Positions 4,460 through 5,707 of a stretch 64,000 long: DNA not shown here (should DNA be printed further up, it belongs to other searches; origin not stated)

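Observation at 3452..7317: Dcm + Vsr + GHKL/MORC-like ATPase + unknown partner: candidate uncharacterised restriction/defence module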

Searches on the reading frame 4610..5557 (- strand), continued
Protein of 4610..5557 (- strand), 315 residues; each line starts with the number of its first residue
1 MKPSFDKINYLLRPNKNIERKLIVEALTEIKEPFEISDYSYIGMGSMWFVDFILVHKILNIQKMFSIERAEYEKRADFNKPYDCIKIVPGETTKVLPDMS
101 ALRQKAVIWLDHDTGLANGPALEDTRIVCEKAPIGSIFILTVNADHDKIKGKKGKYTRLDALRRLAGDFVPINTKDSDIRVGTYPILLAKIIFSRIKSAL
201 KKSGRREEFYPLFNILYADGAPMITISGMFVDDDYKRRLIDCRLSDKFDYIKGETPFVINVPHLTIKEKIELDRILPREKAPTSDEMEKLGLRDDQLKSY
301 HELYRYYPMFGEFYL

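Call 24: fold_search(model_id=the predicted structure, library=pdb)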
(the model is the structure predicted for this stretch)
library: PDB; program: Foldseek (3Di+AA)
matches with E <= 10: 1703; with E <= 0.001: 337
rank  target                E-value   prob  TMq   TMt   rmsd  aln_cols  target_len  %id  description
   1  3axs                  4.3e-06  1.00  0.44  0.37   5.6       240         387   14  Complex structure of tRNA methyltransferase Trm1 from Aquifex aeolicus with sinefungin (released 2011-08-03)
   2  4a6d                  4.3e-06  1.00  0.33  0.31  10.7       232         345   14  Crystal structure of human N-acetylserotonin methyltransferase (ASMT) in complex with SAM (released 2012-11-07)
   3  4obw_C                4.3e-06  1.00  0.31  0.39  11.3       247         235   14  crystal structure of yeast Coq5 in the SAM bound form (released 2014-08-06)
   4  4obw_B                4.5e-06  1.00  0.31  0.40  11.4       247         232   14  crystal structure of yeast Coq5 in the SAM bound form (released 2014-08-06)
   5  7clu_B                5.4e-06  1.00  0.35  0.36   9.7       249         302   13  PigF with SAH (released 2021-07-28)
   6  6i6k_B                6.8e-06  1.00  0.31  0.29   9.2       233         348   11  Papaver somniferum O-methyltransferase 1 (released 2019-03-27)
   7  4qvg_B                7.2e-06  1.00  0.31  0.29   9.0       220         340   11  Crystal structure of S-adenosylmethionine-dependent methyltransferase SibL in its apo form (released 2015-05-27)
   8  6i6n_B                8.5e-06  1.00  0.31  0.28   9.2       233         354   10  Papaver somniferum O-methyltransferase 1 (released 2019-03-27)
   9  4qvg_A                9.0e-06  1.00  0.32  0.30   8.1       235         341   11  Crystal structure of S-adenosylmethionine-dependent methyltransferase SibL in its apo form (released 2015-05-27)
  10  7waq_D                1.2e-05  1.00  0.35  0.31   8.4       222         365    9  SbSOMT in complex with resveratrol (released 2022-12-21)
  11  6i6l_B                1.3e-05  1.00  0.31  0.28   9.2       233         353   11  Papaver somniferum O-methyltransferase 1 (released 2019-03-27)
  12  2qyo_B                1.6e-05  1.00  0.32  0.29   9.2       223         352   12  Crystal structure of isoflavone O-methyltransferase homolog in complex with biochanin A and SAH (released 2008-08-26)
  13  7clf_B                1.8e-05  1.00  0.31  0.30   6.4       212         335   13  PigF with SAH (released 2021-07-28)
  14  8rpr                  2.1e-05  1.00  0.35  0.33   7.9       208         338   10  Crystal Structure of SgvM methyltransferase in complex with alpha-ketoleucine and Zn2+ ion (released 2024-07-24)
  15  3dp7_A                2.1e-05  1.00  0.31  0.28   8.7       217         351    9  CRYSTAL STRUCTURE OF SAM-dependent methyltransferase from Bacteroides vulgatus ATCC 8482 (released 2008-07-29)
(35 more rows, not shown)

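Call 30: search_protein_families(library=pfam, proteins=[window:4610-5557:-], max_evalue=10)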
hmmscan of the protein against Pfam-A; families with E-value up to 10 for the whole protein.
window:4610-5557:- (315 aa): 2 families
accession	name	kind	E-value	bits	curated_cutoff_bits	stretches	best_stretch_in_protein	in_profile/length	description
PF20553.4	Methyltransf_35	-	2.5e-93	313.2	27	1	4-313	2-307/309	Putative O-methyltransferase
PF10002.14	DUF2243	-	0.078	13.6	25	1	42-67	5-30/140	Predicted membrane protein (DUF2243)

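Call 36: search_dna_similar(query=window:4610-5557:-, collection=plasmids, mode=protein, max_rows=25)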
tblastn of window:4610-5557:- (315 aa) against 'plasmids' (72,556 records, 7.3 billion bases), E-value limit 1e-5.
Records with a match: 2; places in all: 2; records where one place covers at least 80% of the query: 2.
Best place of each record, by identity: <60% 2.
By first word of the organism name: Sinorhizobium 1; Microvirga 1.
By predicted mobility (MOB-suite, as given by PLSDB): conjugative 1; non-mobilizable 1.
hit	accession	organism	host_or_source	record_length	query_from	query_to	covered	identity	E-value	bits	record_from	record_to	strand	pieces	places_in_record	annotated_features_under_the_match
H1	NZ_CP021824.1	Sinorhizobium meliloti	Medicago truncatula,Single Cell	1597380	46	308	83%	31.7%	2e-30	128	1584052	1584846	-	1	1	none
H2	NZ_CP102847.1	Microvirga terrae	soil,soil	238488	6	315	98%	25.0%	2e-16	87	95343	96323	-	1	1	O-methyltransferase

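Call 37: search_dna_similar(query=window:4610-5557:-, collection=phages, mode=protein, max_rows=15)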
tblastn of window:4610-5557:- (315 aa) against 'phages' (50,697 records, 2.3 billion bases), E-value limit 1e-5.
Records with a match: 1; places in all: 1; records where one place covers at least 80% of the query: 1.
Best place of each record, by identity: <60% 1.
By first word of the organism name: Pseudomonas 1.
By host as written in the record: Pseudomonas aeruginosa 20-0447 1.
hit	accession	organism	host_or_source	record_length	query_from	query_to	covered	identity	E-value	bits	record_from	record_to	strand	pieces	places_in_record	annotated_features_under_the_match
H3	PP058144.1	Pseudomonas phage PfAC20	Pseudomonas aeruginosa 20-0447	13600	4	315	99%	38.7%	4e-66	229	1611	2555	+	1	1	hypothetical protein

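Call 38: get_annotated_region(hit=H3, flank=6000)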
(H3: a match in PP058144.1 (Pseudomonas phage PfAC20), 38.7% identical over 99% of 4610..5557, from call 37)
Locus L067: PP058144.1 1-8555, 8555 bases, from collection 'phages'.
description: Pseudomonas phage PfAC20, complete genome.
organism: Pseudomonas phage PfAC20 (NCBI taxid 3113643)
taxonomy: Viruses; Monodnaviria; Loebvirae; Hofneiviricota; Faserviricetes; Tubulavirales; Inoviridae
host: Pseudomonas aeruginosa 20-0447; source: -; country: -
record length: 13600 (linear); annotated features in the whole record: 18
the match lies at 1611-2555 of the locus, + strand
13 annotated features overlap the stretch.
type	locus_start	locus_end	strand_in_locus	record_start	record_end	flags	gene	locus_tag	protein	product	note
CDS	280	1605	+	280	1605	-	-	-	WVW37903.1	ATP-binding protein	ORF1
CDS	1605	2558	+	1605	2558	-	-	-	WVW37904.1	hypothetical protein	ORF2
CDS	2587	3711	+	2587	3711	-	-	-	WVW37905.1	cytosine-specific methyltransferase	ORF3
CDS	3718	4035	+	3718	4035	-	-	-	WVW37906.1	hypothetical protein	ORF4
CDS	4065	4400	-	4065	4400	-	-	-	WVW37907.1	hypothetical protein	ORF5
CDS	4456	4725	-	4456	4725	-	-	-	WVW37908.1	repressor DNA binding protein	ORF6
CDS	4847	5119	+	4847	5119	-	-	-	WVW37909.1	excisionase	ORF7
CDS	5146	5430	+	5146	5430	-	-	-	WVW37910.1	DUF5447 family protein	ORF8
CDS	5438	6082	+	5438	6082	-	-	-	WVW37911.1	DNA cytosine methyltransferase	ORF9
CDS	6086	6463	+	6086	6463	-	-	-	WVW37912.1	hypothetical protein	ORF10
CDS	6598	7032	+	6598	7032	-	-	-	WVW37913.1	helix destabilizing protein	ORF11; helix destabilizing protein of bacteriophage Pf1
CDS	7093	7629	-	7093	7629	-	-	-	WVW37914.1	hypothetical protein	ORF12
CDS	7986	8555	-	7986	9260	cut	-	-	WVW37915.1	hypothetical protein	ORF13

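Call 39: get_annotated_region(hit=H2, flank=6000)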
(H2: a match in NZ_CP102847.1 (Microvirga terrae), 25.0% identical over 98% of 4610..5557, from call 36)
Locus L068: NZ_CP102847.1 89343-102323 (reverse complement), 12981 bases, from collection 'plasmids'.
description: Microvirga terrae strain R24 plasmid pR24_2, complete sequence
organism: Microvirga terrae (NCBI taxid 2740529)
taxonomy: Bacteria; Pseudomonadota; Alphaproteobacteria; Hyphomicrobiales; Methylobacteriaceae; Microvirga; Microvirga terrae
host: -; source: soil,soil; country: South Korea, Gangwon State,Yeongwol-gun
typing (MOB-suite, as given by PLSDB): non-mobilizable
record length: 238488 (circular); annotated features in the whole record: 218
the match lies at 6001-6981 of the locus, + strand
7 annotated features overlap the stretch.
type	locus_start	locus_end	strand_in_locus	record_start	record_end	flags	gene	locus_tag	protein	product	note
CDS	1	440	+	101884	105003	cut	drmD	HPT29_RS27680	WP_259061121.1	DISARM system SNF2-like helicase DrmD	-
CDS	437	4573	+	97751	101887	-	-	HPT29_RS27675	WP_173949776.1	type IIL restriction-modification enzyme MmeI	-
CDS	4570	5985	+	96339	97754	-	-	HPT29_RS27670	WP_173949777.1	ATP-binding protein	-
CDS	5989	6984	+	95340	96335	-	-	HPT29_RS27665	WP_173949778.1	O-methyltransferase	-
CDS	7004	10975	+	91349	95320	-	drmA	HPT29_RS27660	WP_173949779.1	DISARM system helicase DrmA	-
CDS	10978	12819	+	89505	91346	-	-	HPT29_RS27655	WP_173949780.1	DUF1998 domain-containing protein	-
CDS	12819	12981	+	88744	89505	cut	drmC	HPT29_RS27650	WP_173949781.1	DISARM system phospholipase D-like protein DrmC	-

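Call 46: search_solved_structures(query=A1, max_evalue=10, show_alignments=2)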
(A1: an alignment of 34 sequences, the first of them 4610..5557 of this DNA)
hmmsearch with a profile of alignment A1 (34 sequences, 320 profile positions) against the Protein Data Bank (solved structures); distinct sequences matched with E-value up to 10: 7.
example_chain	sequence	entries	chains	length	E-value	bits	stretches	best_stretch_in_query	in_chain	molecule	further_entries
4g3j_A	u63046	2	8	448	0.77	12.2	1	182-242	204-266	sterol 14-alpha-demethylase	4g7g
3gw9_A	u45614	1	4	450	0.78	12.2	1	182-242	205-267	STEROL 14ALPHA-DEMETHYLASE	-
3g1q_A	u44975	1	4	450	0.78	12.2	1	182-242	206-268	Sterol 14-alpha-demethylase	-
3p99_A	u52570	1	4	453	0.79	12.2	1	182-242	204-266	Sterol 14-alpha-demethylase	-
3tik_A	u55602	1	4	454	0.79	12.2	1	182-242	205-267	sterol 14-alpha demethylase (CYP51)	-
2wv2_A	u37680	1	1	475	0.85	12.1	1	182-242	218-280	LANOSTEROL 14-ALPHA-DEMETHYLASE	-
8ebt_H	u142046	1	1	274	1.3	11.5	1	81-216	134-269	DNA repair protein complementing XP-C cells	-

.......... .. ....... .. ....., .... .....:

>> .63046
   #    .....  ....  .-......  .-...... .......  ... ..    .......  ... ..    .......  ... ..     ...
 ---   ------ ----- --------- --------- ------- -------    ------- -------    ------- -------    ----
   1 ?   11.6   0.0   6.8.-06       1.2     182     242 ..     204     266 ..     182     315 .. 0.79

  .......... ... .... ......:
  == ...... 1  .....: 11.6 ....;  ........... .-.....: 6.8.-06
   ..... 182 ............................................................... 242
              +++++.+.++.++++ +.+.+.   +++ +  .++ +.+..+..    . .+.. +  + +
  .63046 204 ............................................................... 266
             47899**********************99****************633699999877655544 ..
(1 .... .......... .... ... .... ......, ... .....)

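Call 48: search_protein_families(library=pfam, proteins=[L002:256-1530:+, L024:1097-2827:+, L024:2840-4651:+, L024:4660-5562:+, L049:5729-6706:+, L049:7333-8817:+, L052:3261-4529:+, L052:4707-5996:+, L052:6046-6453:+, L041:9057-10589:+], max_evalue=0.001)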
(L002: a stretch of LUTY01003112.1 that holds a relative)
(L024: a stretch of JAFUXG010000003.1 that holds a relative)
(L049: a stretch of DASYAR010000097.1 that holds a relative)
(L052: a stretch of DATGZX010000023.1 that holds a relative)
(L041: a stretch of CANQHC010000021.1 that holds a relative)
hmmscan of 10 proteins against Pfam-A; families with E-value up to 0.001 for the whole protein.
L002:256-1530:+ (424 aa): 1 family
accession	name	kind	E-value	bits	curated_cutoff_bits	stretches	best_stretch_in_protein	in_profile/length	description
PF03738.19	GSP_synth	-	1.9e-51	175.9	29.3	1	33-423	3-370/371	Glutathionylspermidine synthase preATP-grasp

L024:1097-2827:+ (576 aa): 6 families
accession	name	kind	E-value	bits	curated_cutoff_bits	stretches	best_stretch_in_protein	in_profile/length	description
PF04851.21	ResIII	-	1.3e-23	84.2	22.5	1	145-322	2-163/164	Type III restriction enzyme, res subunit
PF00270.35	DEAD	-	2.4e-17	63.6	26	1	168-327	14-166/167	DEAD/DEAH box helicase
PF00271.37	Helicase_C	-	9e-14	52.1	23.5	1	435-539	4-108/110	Helicase conserved C-terminal domain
PF18766.7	SWI2_SNF2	-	6.6e-08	32.9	26.7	1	150-339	1-168/221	SWI2/SNF2 ATPase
PF21090.3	P-loop_SecA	-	1e-05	25.7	27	1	421-537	10-94/205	SecA P-loop domain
PF13872.12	AAA_34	-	2e-05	24.1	27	1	176-296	68-193/306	P-loop containing NTP hydrolase pore-1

L024:2840-4651:+ (603 aa): 2 families
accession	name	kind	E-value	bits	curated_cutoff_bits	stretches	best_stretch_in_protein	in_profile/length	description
PF13589.12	HATPase_c_3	-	1.7e-18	67.4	25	1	23-137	3-112/137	Histidine kinase-, DNA gyrase B-, and HSP90-like ATPase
PF02518.31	HATPase_c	-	0.00021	22.1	26.4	1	23-101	6-78/111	Histidine kinase-, DNA gyrase B-, and HSP90-like ATPase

L024:4660-5562:+ (300 aa): 2 families
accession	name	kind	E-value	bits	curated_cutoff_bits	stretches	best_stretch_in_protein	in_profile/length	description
PF13091.12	PLDc_2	-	4.8e-09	36.6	27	1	14-126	2-116/132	PLD-like domain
PF00614.28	PLDc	-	4.2e-05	23.8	21.9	1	87-108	5-26/28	Phospholipase D Active site motif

L049:5729-6706:+ (325 aa): 0 families

L049:7333-8817:+ (494 aa): 2 families
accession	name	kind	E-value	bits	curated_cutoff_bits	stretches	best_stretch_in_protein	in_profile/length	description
PF13481.12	AAA_25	-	8.6e-23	81.4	27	1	46-216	15-186/195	AAA domain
PF06745.19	ATPase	-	3.9e-05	23.6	26.6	0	59-86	14-41/231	KaiC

L052:3261-4529:+ (422 aa): 5 families
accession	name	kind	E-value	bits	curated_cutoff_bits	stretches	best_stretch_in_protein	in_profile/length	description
PF00437.27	T2SSE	-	1.3e-51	175.8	24.9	1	63-344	3-279/370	Type II/IV secretion system protein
PF13604.12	AAA_30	-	2.9e-06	27.6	27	1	187-288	9-106/191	AAA domain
PF13401.12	AAA_22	-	6.5e-05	23.7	27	1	196-256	5-54/130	AAA domain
PF13245.12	AAA_19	-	0.00039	21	25.1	1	194-228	9-43/134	AAA domain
PF20720.3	nSTAND3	-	0.00086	19.5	27.2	0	195-234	16-54/155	Novel STAND NTPase 3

L052:4707-5996:+ (429 aa): 2 families
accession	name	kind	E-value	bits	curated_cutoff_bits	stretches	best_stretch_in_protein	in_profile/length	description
PF05977.19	MFS_3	-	8.2e-37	127.3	27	1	7-393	3-391/524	Transmembrane secretion effector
PF07690.21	MFS_1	-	1.5e-26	93.6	33.4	1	19-353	1-338/347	Major Facilitator Superfamily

L052:6046-6453:+ (135 aa): 0 families

L041:9057-10589:+ (510 aa): 2 families
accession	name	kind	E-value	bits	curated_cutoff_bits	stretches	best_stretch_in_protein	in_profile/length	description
PF04326.19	SLFN_AlbA_2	-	3e-10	41.1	25.3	1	15-143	2-117/118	Schlafen, AlbA_2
PF13749.12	HATPase_c_4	-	4.8e-08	33.3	26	1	337-407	14-87/89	Putative ATP-dependent DNA helicase recG C-terminal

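Call 59: search_protein_families(library=phrogs, proteins=[window:4610-5557:-], max_evalue=0.001)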
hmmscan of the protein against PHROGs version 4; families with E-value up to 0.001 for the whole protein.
window:4610-5557:- (315 aa): 1 family
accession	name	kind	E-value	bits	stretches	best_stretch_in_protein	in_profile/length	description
phrog_19983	-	unknown function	5.2e-47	161.8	1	7-311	5-324/328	-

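Call 62: search_protein_representatives(alignment_id=A1)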
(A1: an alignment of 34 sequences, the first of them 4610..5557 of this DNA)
Query: 34 sequences, 320 profile positions. Proteins with E-value up to 0.001 (for the whole library): 2370; up to 1e-10: 1978; up to 1e-30: 1329. The best 150 are listed.
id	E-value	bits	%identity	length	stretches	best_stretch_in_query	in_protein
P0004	3.4e-129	447.2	-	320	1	2-319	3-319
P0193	2.3e-112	391.9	-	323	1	2-319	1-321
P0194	2.5e-110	385.2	-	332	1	2-319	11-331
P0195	7.5e-110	383.6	-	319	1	2-318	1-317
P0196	2.7e-108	378.5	-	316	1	2-319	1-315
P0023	1.4e-107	376.2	-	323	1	2-319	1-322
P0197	3.4e-107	374.9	-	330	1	2-319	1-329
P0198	1.3e-106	373.0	-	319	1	2-318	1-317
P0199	3.4e-106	371.6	-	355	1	2-319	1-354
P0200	1.7e-105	369.3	-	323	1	2-319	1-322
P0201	7.2e-105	367.2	-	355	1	2-319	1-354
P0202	3.4e-104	365.0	-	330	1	3-318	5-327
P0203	1.4e-103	363.0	-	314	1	2-319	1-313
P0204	1.8e-103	362.6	-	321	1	2-319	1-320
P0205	4.5e-103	361.3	-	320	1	2-318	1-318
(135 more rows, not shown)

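Call 66: find_encoding_contigs(protein=window:4610-5557:-, flank=6000, max_places=3)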
Protein window:4610-5557:- (315 aa): 2 contigs read that carry it; 1 place shown.
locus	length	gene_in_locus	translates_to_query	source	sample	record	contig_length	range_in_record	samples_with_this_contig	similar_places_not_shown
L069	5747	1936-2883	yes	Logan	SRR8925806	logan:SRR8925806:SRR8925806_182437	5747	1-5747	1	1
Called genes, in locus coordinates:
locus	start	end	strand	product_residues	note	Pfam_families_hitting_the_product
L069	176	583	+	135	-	PF03852:Vsr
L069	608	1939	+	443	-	PF13589:HATPase_c_3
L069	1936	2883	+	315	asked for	PF20553:Methyltransf_35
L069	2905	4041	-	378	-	PF00145:DNA_methylase, PF09445:Methyltransf_15 (faint)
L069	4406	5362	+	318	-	-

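Call 73: find_related_loci(query=A1, collection=viral_contigs, flank=6000)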
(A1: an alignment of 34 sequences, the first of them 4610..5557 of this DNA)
Query A1 (315 aa) in viral_contigs; peptide patterns used: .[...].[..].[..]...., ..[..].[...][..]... (x = any residue, [..] = any of these).
127 stretches matched a pattern; 14 encode a relative of the query (tblastn E <= 1e-3); 14 distinct loci.
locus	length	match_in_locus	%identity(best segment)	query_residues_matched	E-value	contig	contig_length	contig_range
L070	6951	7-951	39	4-315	2e-70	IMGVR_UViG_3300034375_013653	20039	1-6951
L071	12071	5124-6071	40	4-315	2e-67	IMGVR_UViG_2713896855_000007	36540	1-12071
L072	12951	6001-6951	35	1-312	9e-53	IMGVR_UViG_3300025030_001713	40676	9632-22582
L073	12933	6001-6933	36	2-312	1e-48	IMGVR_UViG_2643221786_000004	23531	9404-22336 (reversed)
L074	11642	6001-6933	33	4-312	9e-46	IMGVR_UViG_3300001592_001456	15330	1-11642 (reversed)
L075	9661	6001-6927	33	4-312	3e-45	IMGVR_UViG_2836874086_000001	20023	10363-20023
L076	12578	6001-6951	32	1-312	2e-44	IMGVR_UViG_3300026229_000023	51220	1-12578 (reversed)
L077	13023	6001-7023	30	4-312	2e-44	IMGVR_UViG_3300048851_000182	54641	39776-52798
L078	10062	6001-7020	28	3-312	5e-39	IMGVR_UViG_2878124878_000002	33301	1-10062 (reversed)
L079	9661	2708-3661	33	1-311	1e-38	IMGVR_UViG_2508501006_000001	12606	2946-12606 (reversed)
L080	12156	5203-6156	33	1-311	4e-38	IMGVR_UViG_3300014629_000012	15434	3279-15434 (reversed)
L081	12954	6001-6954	32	1-311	5e-38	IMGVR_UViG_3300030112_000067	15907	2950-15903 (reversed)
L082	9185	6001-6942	31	4-311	4e-35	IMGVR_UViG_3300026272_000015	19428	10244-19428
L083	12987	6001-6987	32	2-312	3e-43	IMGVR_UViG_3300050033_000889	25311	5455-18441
